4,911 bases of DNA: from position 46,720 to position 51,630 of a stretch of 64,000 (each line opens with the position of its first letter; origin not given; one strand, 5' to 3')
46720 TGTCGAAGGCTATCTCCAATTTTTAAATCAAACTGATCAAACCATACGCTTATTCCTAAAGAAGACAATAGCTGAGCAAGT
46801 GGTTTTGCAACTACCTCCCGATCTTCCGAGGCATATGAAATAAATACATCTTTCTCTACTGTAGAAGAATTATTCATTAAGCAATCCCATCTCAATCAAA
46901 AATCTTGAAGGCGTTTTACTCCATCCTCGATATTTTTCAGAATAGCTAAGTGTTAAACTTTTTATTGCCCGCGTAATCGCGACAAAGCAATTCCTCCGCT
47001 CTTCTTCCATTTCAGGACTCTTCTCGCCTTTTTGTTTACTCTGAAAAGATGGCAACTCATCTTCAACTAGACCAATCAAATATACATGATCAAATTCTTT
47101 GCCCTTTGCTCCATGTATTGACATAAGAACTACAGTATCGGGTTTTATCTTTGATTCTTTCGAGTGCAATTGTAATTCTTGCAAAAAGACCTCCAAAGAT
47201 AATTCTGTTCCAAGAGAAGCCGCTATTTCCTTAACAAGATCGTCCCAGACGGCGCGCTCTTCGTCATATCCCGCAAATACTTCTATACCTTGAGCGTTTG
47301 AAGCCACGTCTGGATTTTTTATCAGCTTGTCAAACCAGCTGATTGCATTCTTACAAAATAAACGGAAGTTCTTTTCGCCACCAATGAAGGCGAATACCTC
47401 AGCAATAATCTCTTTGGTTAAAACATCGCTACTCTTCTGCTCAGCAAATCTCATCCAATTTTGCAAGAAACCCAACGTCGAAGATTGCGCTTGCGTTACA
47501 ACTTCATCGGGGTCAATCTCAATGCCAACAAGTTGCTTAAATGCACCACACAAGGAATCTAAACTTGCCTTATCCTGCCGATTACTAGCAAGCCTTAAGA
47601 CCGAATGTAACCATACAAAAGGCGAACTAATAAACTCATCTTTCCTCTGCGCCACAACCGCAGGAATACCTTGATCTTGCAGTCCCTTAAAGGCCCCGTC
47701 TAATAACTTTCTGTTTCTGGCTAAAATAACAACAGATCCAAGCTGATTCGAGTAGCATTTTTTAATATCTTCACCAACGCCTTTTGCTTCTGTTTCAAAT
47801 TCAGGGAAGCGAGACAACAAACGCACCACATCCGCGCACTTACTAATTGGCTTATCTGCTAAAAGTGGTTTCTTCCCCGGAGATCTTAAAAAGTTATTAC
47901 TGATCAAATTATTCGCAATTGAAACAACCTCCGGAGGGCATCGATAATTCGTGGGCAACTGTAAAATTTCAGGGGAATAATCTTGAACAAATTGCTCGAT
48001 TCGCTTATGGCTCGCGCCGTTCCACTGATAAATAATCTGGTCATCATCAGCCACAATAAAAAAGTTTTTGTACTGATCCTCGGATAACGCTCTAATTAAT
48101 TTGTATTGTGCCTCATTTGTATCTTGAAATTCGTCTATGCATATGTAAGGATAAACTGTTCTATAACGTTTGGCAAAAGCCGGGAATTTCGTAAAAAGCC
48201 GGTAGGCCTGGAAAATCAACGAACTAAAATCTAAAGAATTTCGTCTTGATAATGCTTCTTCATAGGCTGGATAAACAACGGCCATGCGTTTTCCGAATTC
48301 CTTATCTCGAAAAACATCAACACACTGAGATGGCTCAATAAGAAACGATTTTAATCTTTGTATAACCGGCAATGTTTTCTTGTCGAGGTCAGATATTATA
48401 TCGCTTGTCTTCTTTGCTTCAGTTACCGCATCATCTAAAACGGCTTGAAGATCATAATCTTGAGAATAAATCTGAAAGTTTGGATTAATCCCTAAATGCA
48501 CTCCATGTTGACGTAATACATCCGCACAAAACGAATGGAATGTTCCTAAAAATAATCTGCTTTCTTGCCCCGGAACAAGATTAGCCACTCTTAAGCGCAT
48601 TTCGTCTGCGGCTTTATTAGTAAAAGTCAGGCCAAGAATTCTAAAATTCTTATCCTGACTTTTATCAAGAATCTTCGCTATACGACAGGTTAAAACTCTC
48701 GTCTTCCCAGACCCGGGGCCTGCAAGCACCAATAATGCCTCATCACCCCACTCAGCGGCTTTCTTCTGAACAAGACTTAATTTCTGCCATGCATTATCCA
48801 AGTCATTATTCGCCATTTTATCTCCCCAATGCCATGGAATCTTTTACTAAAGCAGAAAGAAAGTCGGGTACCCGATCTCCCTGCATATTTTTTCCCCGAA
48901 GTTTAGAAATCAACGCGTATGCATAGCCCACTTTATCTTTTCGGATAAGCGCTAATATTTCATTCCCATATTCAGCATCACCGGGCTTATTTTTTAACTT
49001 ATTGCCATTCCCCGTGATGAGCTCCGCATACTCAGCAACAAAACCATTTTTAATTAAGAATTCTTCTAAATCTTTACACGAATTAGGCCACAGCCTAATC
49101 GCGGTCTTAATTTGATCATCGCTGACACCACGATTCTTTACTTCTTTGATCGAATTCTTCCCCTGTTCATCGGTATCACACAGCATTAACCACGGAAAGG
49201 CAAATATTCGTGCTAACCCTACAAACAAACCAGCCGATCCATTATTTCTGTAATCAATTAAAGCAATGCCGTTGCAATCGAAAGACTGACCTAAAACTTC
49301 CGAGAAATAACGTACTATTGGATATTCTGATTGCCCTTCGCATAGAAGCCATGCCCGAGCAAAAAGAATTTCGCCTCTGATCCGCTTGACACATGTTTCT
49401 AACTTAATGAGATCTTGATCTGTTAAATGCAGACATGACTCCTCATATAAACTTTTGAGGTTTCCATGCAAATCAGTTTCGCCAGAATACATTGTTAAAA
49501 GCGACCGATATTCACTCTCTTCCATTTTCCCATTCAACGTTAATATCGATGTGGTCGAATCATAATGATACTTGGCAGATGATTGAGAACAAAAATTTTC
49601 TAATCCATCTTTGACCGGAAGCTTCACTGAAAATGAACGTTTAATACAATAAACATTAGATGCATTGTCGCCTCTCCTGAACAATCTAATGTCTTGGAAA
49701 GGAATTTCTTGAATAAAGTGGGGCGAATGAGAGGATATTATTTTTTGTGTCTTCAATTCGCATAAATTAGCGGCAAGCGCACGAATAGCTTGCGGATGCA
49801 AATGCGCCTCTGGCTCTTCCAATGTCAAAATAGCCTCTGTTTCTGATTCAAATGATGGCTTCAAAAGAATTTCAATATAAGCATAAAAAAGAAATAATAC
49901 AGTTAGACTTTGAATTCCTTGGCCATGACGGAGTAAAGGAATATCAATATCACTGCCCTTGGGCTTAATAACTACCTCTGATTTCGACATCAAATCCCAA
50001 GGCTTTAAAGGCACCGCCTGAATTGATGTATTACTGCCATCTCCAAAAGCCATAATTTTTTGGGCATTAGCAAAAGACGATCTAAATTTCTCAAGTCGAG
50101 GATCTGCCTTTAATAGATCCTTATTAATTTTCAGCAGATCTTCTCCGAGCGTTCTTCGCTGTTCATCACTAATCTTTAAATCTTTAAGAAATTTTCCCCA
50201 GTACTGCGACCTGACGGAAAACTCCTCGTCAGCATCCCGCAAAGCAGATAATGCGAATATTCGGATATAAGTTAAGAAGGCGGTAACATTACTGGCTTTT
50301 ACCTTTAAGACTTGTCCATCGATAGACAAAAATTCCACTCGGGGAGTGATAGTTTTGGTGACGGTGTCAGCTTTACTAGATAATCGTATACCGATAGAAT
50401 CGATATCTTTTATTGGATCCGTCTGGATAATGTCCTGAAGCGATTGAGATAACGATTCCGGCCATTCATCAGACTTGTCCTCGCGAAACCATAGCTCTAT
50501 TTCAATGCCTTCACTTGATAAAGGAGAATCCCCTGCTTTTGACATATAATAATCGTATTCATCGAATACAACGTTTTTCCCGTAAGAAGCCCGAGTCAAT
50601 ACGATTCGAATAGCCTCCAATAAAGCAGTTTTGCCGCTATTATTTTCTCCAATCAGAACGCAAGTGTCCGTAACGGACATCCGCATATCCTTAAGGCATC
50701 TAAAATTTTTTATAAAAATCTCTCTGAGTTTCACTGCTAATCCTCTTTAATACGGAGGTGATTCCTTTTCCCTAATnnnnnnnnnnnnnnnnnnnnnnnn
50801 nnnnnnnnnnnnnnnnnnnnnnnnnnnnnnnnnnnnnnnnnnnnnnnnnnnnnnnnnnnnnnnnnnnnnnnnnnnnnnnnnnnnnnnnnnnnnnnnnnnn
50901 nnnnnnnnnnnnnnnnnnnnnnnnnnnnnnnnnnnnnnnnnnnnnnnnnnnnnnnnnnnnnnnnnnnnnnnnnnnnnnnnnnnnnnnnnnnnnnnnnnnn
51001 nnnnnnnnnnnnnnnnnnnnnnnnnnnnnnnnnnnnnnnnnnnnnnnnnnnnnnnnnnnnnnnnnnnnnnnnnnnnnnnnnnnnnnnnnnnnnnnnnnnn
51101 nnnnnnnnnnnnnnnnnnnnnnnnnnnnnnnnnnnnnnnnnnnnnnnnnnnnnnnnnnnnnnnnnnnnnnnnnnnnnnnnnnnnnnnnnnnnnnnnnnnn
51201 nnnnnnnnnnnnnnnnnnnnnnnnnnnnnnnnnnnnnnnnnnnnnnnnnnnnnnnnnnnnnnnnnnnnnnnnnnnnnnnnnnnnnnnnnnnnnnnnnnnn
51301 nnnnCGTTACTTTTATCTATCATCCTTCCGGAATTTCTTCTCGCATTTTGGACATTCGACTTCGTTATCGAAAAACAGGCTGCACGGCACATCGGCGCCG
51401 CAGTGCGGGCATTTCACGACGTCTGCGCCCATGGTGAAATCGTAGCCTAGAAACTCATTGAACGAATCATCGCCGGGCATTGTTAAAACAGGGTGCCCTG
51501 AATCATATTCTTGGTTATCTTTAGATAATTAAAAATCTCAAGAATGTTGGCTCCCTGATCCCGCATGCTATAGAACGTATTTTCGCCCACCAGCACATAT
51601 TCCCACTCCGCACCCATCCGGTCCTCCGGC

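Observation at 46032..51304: Gabija-like gajA-gajB pair co-transcribed with a TIR-domain gene and preceded by a HEPN-like gene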

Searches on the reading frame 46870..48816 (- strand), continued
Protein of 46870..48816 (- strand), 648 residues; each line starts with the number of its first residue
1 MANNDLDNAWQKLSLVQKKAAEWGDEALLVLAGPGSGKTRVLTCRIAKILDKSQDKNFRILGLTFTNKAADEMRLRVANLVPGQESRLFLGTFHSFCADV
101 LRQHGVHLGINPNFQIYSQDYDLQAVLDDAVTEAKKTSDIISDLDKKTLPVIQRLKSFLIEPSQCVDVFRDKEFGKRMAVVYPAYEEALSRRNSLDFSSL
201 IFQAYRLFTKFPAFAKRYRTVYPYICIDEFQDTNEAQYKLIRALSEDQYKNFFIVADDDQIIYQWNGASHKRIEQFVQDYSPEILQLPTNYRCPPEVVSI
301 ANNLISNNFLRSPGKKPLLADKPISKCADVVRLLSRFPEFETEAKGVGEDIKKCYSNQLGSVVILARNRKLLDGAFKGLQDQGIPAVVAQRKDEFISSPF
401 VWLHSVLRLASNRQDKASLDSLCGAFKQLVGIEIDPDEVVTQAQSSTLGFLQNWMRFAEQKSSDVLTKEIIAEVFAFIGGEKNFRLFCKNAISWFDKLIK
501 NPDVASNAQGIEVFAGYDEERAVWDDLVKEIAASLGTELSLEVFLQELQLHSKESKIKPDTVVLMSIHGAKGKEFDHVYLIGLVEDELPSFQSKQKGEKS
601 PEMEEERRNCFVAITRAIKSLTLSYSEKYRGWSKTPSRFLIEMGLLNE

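Call 84: search_protein_families(library=ncbifam, proteins=[window:46870-48816:-], max_evalue=0.001)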
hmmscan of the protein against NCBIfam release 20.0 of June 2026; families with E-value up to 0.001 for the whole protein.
window:46870-48816:- (648 aa): 16 families
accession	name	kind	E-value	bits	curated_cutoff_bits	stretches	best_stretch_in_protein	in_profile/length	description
TIGR01073.1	pcrA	equivalog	2.1e-95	320.6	911.2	2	12-322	4-308/725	DNA helicase PcrA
NF008743.0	PRK11773.1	equivalog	6.6e-85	285.9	965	1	11-643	8-636/720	DNA helicase II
TIGR01075.1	uvrD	equivalog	1.2e-84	285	1144.45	1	13-643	5-631/715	DNA helicase II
TIGR01074.1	rep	equivalog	2.2e-82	277.4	951.45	2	13-309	2-294/668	DNA helicase Rep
NF008172.0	PRK10919.1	equivalog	4.6e-63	213.5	1168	2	13-310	3-296/673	DNA helicase Rep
NF008276.0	PRK11054.1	equivalog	1.6e-41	142.6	543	2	173-327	384-536/684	DNA helicase IV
TIGR02785.1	addA_Gpos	equivalog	1.8e-29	102.3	707.65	2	17-132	6-135/1234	helicase-exonuclease AddAB subunit AddA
NF010485.0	PRK13909.1-2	equivalog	5.9e-27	94.3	650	2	186-308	293-427/909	RecB-like helicase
NF010487.0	PRK13909.1-4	equivalog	9.7e-25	87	759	2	151-311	254-426/924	RecB-like helicase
TIGR00609.1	recB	equivalog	1.2e-22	80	696.05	1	187-308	335-458/1175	exodeoxyribonuclease V subunit beta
TIGR02784.1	addA_alphas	equivalog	1.8e-18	66.3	860.75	2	134-278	300-457/1138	double-strand break repair helicase AddA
NF010486.0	PRK13909.1-3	equivalog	1.5e-11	43.1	1109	1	192-303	299-421/921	RecB-like helicase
NF008128.0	PRK10876.1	equivalog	6.5e-09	34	1697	1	212-307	368-463/1181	exodeoxyribonuclease V subunit beta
NF010484.0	PRK13909.1-1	equivalog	2.8e-08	32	1074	1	176-313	294-443/945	RecB-like helicase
NF041464.1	HelD_BACSU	equivalog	4e-05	21.7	419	0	219-308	544-633/779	RNA polymerase recycling motor HelD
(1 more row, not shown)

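Call 98: search_protein_families(library=padloc, proteins=[L170:9979-10698:+], max_evalue=0.0001)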
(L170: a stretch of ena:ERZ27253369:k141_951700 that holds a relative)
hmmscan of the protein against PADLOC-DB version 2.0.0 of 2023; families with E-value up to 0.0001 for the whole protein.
L170:9979-10698:+ (239 aa): 3 families
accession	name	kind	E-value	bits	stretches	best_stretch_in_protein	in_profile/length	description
PDLC03987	PD-Lambda-3_B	-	7.6e-26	89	1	111-234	139-263/270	-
PDLC02412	Aga_HEPN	-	1.1e-09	35.8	1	109-234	249-379/382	Class II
PDLC03988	PD-Lambda-3_B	-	1.3e-08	32.5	1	111-187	139-216/222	-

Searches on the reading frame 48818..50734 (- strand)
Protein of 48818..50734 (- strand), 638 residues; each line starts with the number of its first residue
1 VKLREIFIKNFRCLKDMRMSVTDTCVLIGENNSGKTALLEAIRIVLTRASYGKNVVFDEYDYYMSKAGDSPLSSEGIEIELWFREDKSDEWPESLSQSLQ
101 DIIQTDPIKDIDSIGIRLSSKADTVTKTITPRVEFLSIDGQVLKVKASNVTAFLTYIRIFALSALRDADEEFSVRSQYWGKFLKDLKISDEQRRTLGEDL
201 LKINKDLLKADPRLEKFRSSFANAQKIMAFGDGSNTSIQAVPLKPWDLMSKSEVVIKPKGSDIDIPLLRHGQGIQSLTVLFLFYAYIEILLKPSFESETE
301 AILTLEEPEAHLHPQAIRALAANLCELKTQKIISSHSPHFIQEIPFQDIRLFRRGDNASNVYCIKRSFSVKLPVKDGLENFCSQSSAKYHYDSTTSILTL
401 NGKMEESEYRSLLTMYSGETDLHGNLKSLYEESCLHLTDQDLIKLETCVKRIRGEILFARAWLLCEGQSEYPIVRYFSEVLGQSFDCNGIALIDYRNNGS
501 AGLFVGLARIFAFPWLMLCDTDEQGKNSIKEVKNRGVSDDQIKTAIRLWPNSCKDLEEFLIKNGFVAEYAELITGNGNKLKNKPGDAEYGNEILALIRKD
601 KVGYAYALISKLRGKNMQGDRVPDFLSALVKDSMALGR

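Call 3: search_protein_families(library=pfam, proteins=[window:48818-50734:-], max_evalue=0.01)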
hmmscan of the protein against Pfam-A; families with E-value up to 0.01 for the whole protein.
window:48818-50734:- (638 aa): 7 families
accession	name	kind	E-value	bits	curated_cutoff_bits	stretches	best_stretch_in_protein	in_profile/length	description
PF13175.12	AAA_15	-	2.3e-34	120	32.1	1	1-341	1-374/374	AAA ATPase domain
PF11398.14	DUF2813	-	5.9e-25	88.9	21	1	1-366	1-350/372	Protein of unknown function (DUF2813)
PF13304.12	AAA_21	-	4.3e-15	57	27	1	26-341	3-303/304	AAA domain, putative AbiEii toxin, Type IV TA system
PF20469.4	OLD-like_TOPRIM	-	1.7e-10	41.7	23.2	1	457-522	1-67/67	Overcoming lysogenization defect protein-like, TOPRIM domain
PF02463.25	SMC_N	-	4.6e-08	33.2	40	1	3-343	2-204/220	RecF/RecN/SMC N terminal domain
PF13476.12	AAA_23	-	4.4e-06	27.9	27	1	6-127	2-123/201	AAA domain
PF13555.12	AAA_29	-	0.00013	22.1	27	1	11-49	12-49/61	P-loop containing region of AAA domain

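Call 4: search_protein_families(library=padloc, proteins=[window:48818-50734:-], max_evalue=0.01)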
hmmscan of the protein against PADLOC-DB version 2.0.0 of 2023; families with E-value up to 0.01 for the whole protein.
window:48818-50734:- (638 aa): 156 families (the best 25 are shown)
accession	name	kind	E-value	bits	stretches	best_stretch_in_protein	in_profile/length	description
PDLC00062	GajA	-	3.3e-201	668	1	1-631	1-632/639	AAA ATPase domain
PDLC00094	GajA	-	1e-125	418.4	2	1-366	1-367/569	AAA ATPase domain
PDLC00067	GajA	-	2.1e-74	249.1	1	2-575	4-517/604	AAA ATPase domain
PDLC00070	GajA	-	6.7e-44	148.5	2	1-364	1-360/596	AAA ATPase domain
PDLC02979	AriA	-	1.9e-36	124.6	1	1-341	1-373/373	-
PDLC00090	GajA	-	1.8e-31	107.5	1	1-364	1-389/659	AAA ATPase domain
PDLC02358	Old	-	6.9e-31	105.7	2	1-359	2-347/578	Old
PDLC00071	GajA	-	4.2e-29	99.8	2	1-364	1-345/588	AAA ATPase domain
PDLC00083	GajA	-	4.4e-29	99.3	3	1-211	1-204/639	AAA ATPase domain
PDLC00080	GajA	-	1e-28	98.5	2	1-355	1-351/622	AAA ATPase domain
PDLC00096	GajA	-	4.9e-27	92.9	2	1-354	1-350/630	AAA ATPase domain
PDLC00066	GajA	-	1.3e-26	91.3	2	1-101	1-97/567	AAA ATPase domain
PDLC00091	GajA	-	1.7e-26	91.2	1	1-361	1-362/627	AAA ATPase domain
PDLC00065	GajA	-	4.2e-26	89.9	1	1-368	1-414/670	AAA ATPase domain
PDLC00099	GajA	-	5.9e-26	89.6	1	1-353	1-356/626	AAA ATPase domain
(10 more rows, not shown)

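Call 82: search_solved_structures(query=window:48818-50734:-, max_evalue=0.00001, show_alignments=1)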
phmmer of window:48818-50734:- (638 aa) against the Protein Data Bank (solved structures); distinct sequences matched with E-value up to 0.00001: 13.
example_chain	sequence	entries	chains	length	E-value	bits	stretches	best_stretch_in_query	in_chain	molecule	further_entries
6p74_A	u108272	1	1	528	2.1e-17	66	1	255-356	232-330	Putative ATP-dependent endonuclease of the OLD family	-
9n69_A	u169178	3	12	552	2.2e-07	32.8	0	220-354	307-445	AAA family ATPase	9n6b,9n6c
8ee4_A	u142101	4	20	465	7.8e-07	31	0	264-378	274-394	PtuA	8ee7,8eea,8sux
8jq9_B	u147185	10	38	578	2e-06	29.7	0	1-373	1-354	Endonuclease GajA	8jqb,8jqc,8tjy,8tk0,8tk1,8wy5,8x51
8wy4_A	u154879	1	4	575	2.2e-06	29.5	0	1-373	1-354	Endonuclease GajA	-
8j4t_A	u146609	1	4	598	2.3e-06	29.5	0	1-373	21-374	Endonuclease GajA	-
9vkz_A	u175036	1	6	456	2.5e-06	29.4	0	243-359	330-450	Retron Ec78 probable ATPase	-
9vh1_D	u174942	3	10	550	3e-06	29.1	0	243-361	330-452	Retron Ec78 probable ATPase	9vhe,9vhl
9kjx_B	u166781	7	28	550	3.5e-06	28.9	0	252-362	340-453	AAA family ATPase | Retron I-A effector PtuA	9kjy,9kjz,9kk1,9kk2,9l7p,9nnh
8sm3_A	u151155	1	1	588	4.4e-06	28.6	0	2-373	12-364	Endonuclease GajA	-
9u9y_A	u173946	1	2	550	6.6e-06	28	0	252-362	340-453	AAA family ATPase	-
8u7i_A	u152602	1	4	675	7.8e-06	27.7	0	2-373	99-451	Endonuclease GajA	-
9nnb_C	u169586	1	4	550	9.1e-06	27.5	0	252-362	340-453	Retron I-A effector PtuA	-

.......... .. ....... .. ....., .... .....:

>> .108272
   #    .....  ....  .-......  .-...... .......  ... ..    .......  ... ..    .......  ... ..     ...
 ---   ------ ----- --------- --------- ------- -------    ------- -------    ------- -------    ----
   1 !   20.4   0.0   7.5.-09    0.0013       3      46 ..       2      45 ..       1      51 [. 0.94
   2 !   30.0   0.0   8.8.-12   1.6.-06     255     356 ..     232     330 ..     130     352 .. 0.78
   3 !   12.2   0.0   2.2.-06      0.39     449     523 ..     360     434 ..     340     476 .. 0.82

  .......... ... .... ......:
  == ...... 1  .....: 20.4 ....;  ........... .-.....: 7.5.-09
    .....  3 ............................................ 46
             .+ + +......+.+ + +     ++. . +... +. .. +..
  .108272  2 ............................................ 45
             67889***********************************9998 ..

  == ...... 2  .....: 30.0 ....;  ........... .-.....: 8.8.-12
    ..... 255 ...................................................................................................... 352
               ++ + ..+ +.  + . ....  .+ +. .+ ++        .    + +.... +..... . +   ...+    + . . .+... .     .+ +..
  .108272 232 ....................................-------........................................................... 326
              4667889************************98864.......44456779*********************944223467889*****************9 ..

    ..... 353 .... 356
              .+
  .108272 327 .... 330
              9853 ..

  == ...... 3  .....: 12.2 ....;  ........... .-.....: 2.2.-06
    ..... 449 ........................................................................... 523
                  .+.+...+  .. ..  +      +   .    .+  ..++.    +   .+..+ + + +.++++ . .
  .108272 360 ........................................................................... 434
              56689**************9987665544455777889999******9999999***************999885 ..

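Call 84: search_protein_families(library=ncbifam, proteins=[window:48818-50734:-], max_evalue=0.001)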
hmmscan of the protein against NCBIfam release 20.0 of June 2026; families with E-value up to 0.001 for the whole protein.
window:48818-50734:- (638 aa): 11 families
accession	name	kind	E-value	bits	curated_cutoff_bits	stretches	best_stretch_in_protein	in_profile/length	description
NF047739.1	antiphage_MADS3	equivalog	8.4e-16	58.1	420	2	296-357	333-395/427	methylation-associated defense system AAA family ATPase MAD3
NF041760.1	PtuA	equivalog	3.5e-14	52.6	500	2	1-47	50-97/524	retron Ec78 anti-phage system effector ATPase PtuA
NF038234.1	retron_eff_Eco8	equivalog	2.9e-12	46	250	2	1-43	1-44/679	retron Eco8 family effector endonuclease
TIGR00611.2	recf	equivalog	7.6e-10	38.5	172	1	3-51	1-50/339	DNA replication/repair protein RecF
NF000355.4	ribo_prot_ABC_F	equivalog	3.9e-06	26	380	0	299-345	447-493/499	ribosomal protection-like ABC-F family protein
NF003034.1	PRK03918.1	equivalog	1.5e-05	23.2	700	1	1-47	1-48/878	DNA double-strand break repair ATPase Rad50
NF002572.0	PRK02224.1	equivalog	4.9e-05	21.8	1087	1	1-86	1-77/888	DNA double-strand break repair ATPase Rad50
NF041035.1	Rad50_Halo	equivalog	9.1e-05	21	1000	1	1-87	1-78/883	DNA double-strand break repair ATPase Rad50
TIGR04435.1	restrict_AAA_1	hypoth_equivalog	0.00013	20.8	300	0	297-361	416-490/568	restriction system-associated AAA family ATPase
TIGR03185.1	DNA_S_dndD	equivalog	0.00016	20.3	245.85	1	18-89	23-97/650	DNA sulfur modification protein DndD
NF010680.0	PRK14079.1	equivalog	0.00045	19.3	386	0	1-47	1-48/349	recombination protein F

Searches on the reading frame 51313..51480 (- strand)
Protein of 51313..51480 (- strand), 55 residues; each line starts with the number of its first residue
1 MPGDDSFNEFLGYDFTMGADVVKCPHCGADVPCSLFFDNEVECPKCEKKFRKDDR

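Call 3: search_protein_families(library=pfam, proteins=[window:51313-51480:-], max_evalue=0.01)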
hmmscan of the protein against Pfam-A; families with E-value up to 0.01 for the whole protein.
window:51313-51480:- (55 aa): 12 families
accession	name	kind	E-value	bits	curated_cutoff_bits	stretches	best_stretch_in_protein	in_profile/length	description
PF23454.1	Zn_ribbon_Brz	-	1e-05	26.5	27.9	0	17-35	1-19/58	Transcriptional regulator Brz zinc beta ribbon domain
PF13248.11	Zn_ribbon_3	-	1.7e-05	24.6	27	0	20-30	15-25/26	zinc-ribbon domain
PF14446.12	Prok-RING_1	-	3.2e-05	24.2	29.1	0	14-29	13-28/54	Prokaryotic RING finger family 1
PF13717.11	Zn_ribbon_4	-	0.00014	22.2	30.3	0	41-54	3-16/36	zinc-ribbon domain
PF24460.1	DUF7575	-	0.00032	20.4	28.5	0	20-31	2-13/28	Domain of unknown function (DUF7575)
PF13240.11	Zn_Ribbon_1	-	0.00057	20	25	0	23-32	1-10/23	zinc-ribbon domain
PF09723.15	Zn_ribbon_8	-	0.0026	18.2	34.4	0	20-31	25-37/41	Zinc ribbon domain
PF19335.5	HMBD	-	0.0033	17.8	23.6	0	37-50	12-25/28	Heavy metal binding domain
PF21344.3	Zn_ribbon_LysW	-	0.0037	17.3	27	0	19-30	19-30/46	Alpha-aminoadipate carrier protein LysW-like, globular domain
PF12760.12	Zn_ribbon_IS1595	-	0.0058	17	25.4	0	22-35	19-32/46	Transposase zinc-ribbon domain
PF24463.1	DUF7577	-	0.0064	16.5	28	1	20-30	1-11/27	Domain of unknown function (DUF7577)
PF13465.12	zf-H2C2_2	-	0.0069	17.1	40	0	39-50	13-24/26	Zinc-finger double domain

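Call 4: search_protein_families(library=padloc, proteins=[window:51313-51480:-], max_evalue=0.01)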
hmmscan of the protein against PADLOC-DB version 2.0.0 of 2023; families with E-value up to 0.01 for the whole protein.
window:51313-51480:- (55 aa): 0 families

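Call 84: search_protein_families(library=ncbifam, proteins=[window:51313-51480:-], max_evalue=0.001)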
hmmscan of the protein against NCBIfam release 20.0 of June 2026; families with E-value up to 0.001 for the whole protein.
window:51313-51480:- (55 aa): 2 families
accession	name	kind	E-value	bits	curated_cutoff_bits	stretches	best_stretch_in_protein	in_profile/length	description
NF001607.0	PRK00398.1-4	equivalog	0.00072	19.2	89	1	16-49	4-37/53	DNA-directed RNA polymerase subunit P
TIGR02098.1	MJ0042_CXXC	domain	0.00097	18.8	20.9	0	21-28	25-32/38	MJ0042-type zinc finger domain-containing protein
